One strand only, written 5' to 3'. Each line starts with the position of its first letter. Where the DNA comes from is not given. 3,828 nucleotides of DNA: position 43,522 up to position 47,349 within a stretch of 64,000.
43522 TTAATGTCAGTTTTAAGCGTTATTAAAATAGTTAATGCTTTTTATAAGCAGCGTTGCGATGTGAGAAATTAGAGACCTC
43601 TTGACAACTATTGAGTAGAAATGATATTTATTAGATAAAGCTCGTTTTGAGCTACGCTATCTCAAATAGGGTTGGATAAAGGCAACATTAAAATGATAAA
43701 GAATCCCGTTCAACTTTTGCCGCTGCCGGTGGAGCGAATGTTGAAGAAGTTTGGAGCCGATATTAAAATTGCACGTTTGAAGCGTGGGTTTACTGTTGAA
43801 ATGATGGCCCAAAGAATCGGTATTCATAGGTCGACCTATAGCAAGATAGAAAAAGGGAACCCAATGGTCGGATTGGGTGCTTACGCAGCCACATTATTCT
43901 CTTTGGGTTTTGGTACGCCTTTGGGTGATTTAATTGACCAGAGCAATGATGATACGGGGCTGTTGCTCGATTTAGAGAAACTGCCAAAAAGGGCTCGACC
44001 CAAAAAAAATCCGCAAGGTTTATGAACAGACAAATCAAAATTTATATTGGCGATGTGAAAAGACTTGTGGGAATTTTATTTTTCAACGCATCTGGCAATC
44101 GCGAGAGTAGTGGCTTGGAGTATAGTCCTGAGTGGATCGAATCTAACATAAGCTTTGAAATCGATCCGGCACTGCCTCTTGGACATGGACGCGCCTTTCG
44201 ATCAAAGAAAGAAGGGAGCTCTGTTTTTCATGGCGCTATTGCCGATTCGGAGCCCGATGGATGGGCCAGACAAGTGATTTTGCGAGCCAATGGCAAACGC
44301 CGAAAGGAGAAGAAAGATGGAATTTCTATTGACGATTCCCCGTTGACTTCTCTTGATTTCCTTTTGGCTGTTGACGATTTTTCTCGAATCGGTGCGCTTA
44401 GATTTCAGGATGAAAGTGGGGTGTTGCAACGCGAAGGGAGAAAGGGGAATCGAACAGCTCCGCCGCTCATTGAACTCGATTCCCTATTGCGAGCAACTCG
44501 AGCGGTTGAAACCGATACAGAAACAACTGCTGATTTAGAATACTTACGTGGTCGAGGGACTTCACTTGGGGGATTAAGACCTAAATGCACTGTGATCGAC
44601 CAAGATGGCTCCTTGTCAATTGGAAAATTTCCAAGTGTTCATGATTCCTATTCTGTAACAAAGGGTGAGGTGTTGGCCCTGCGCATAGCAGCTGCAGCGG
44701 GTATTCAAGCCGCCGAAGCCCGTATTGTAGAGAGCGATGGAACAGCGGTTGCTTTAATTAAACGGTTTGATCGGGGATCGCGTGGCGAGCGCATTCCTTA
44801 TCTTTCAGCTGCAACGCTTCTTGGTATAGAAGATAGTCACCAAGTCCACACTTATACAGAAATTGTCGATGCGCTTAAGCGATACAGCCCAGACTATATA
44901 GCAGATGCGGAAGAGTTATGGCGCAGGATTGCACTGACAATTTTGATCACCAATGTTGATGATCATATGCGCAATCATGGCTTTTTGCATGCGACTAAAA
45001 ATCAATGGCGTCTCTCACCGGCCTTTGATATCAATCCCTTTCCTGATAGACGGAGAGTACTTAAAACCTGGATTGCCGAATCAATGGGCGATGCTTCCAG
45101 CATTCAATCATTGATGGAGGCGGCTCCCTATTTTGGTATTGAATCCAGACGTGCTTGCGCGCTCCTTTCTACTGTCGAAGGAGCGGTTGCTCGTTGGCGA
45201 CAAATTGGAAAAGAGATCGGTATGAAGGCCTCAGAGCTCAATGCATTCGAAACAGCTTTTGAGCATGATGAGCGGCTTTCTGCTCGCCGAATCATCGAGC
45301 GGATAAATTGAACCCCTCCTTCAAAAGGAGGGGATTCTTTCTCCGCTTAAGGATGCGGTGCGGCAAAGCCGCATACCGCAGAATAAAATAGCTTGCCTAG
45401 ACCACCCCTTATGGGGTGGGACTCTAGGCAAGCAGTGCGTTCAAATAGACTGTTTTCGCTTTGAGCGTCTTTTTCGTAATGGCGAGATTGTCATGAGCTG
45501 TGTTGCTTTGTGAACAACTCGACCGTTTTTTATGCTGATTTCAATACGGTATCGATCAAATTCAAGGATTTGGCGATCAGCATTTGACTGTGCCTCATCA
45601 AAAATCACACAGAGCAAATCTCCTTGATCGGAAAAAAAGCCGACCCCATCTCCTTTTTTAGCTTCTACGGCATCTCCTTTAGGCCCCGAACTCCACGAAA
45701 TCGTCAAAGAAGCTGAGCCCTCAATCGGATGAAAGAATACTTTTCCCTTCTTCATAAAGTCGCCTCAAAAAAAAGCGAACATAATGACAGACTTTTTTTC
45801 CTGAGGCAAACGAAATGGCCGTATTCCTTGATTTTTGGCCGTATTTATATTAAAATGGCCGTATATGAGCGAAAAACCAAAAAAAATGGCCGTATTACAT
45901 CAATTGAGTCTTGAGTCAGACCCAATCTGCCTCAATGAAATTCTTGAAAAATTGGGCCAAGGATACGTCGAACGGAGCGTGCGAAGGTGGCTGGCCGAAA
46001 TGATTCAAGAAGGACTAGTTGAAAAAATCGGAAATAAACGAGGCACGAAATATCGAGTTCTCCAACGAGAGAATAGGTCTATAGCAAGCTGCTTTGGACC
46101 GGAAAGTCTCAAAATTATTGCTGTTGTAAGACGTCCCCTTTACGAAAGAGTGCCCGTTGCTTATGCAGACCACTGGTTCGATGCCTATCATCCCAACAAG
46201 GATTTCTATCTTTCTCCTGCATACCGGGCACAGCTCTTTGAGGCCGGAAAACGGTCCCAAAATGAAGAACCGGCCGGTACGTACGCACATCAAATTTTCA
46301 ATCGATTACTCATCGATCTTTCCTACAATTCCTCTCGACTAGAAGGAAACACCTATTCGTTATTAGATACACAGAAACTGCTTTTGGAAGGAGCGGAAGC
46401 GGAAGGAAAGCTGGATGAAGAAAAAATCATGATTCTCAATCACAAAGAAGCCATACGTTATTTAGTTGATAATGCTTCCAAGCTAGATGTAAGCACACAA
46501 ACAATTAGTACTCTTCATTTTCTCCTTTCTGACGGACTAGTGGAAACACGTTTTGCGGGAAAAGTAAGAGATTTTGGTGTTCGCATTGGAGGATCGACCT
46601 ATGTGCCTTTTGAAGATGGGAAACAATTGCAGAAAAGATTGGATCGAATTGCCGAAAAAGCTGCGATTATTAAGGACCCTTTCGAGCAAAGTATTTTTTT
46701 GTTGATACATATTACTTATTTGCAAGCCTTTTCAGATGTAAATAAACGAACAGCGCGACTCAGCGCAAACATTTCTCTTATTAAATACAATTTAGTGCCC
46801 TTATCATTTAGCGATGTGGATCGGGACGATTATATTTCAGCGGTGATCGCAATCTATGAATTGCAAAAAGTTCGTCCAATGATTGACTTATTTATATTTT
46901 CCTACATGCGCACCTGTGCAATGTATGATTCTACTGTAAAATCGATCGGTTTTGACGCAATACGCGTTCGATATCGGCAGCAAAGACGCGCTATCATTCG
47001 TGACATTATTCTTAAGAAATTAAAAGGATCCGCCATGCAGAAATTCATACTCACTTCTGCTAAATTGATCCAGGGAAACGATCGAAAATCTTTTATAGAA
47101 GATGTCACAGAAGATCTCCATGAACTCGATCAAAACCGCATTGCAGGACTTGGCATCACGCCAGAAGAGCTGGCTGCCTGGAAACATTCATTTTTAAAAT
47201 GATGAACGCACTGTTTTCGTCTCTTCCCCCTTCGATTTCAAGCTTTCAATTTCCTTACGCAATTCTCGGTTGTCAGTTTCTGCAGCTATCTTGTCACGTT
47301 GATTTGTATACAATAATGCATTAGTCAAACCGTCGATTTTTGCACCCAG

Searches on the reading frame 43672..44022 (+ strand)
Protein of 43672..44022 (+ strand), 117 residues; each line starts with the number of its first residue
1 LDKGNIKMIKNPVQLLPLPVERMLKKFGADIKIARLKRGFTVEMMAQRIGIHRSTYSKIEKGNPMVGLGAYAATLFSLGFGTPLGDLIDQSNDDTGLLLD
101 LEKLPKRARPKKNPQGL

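Call 102: search_protein_families(library=pfam, proteins=[window:43672-44022:+])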
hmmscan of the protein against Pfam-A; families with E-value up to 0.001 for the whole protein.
window:43672-44022:+ (117 aa): 3 families
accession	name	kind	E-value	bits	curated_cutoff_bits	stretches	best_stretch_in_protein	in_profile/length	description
PF01381.28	HTH_3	-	2.9e-09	37.3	23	1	31-62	1-32/55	Helix-turn-helix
PF12844.13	HTH_19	-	1.9e-07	31.3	30.2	1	31-63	4-36/64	Helix-turn-helix domain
PF13560.12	HTH_31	-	2.8e-07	31.2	27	1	27-73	2-49/64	Helix-turn-helix domain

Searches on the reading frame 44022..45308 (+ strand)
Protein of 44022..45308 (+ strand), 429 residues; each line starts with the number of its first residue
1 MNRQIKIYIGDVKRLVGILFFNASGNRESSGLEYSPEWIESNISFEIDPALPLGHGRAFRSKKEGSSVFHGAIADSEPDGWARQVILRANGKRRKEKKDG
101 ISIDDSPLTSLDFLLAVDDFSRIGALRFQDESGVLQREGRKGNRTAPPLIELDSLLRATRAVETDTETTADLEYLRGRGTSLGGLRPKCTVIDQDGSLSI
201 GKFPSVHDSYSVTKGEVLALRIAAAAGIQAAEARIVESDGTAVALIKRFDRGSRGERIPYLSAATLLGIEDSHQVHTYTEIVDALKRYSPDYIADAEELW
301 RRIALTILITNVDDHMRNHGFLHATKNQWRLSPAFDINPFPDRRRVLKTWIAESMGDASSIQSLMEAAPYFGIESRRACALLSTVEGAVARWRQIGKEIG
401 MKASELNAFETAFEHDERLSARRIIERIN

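Call 102: search_protein_families(library=pfam, proteins=[window:44022-45308:+])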
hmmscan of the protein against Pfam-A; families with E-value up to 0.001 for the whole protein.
window:44022-45308:+ (429 aa): 2 families
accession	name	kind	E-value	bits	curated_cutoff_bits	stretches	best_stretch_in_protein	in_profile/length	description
PF07804.18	HipA_C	-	8.4e-44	150.2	30.5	1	180-392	1-213/213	HipA-like C-terminal domain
PF13657.11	Couple_hipA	-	1e-05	26.4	22.5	0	14-95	8-79/99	HipA N-terminal domain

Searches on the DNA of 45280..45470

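Call 14: search_rna_families(source=window, start=45280, end=45470, threshold=evalue, max_evalue=10)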
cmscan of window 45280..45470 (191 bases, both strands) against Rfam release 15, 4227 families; matches with E-value up to 10: 16.
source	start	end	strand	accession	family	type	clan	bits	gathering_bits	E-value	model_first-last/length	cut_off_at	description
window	45302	45404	-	RF01772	rnk_pseudo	Cis-reg; leader;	-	24.2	55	0.025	1-108/108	no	Pseudomonas rnk leader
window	45305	45357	-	RF02618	SSRC34_2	Gene; sRNA;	-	20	48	0.31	1-125/125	no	Streptococcus sRNA 34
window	45287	45358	-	RF02021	mir-3179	Gene; miRNA;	-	19.7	90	0.16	1-84/84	no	mir-3179 microRNA precursor family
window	45285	45364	+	RF03454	mir-1267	Gene; miRNA;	-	19.5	70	0.11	1-78/78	no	mir-1267 microRNA precursor family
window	45306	45374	-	RF02450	ncr1175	Gene; sRNA;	-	16.5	60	0.78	1-110/110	no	Bacillus sRNA ncr1175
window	45280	45342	+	RF02837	anti-hemB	Gene; sRNA;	-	15.6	49.5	0.18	26-81/81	5'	Burkholderia RNA 7 (anti-hemB)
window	45291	45354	-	RF03189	mir-1175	Gene; miRNA;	-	15.2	51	0.63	1-72/72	no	mir-1175 microRNA precursor family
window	45331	45399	-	RF03625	MIR6152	Gene; miRNA;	-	14.7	57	4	1-97/97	no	MIR6152 microRNA precursor family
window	45331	45403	-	RF01839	eeev_FSE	Cis-reg; frameshift_element;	-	14.5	80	1.4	1-73/73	no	eastern equine encephalitis ribosomal frameshift element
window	45284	45360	-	RF01013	mir-577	Gene; miRNA;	-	13.5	100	6.2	1-86/86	no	mir-577 microRNA precursor family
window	45303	45361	-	RF00264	SNORA64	Gene; snRNA; snoRNA; HACA-box;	CL00041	13.2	35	1.3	1-133/133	no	Small nucleolar RNA SNORA64/SNORA10 family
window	45292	45349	-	RF04343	Plastid-psbA-2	Cis-reg;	CL00153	12.9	55.8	8.9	1-60/60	no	Plastid-psbA-2 3UTR RNA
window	45313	45410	+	RF02972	engA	Cis-reg;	-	12.7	46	2.5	1-101/101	no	engA RNA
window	45387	45437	-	RF03812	mir-BART19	Gene; miRNA;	-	12.3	100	9.6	1-93/93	no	mir-BART19 microRNA precursor family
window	45296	45349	+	RF04102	MIR6457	Gene; miRNA;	-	12.2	140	7.2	1-177/177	no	MIR6457 microRNA precursor family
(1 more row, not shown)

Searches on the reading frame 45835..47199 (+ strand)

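Call 102: search_protein_families(library=pfam, proteins=[window:45835-47199:+])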
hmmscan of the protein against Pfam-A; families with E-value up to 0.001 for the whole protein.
window:45835-47199:+ (455 aa): 1 family
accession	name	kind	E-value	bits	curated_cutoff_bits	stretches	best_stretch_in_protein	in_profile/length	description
PF02661.23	Fic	-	2.6e-07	31.8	24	1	219-313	2-91/93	Fic/DOC family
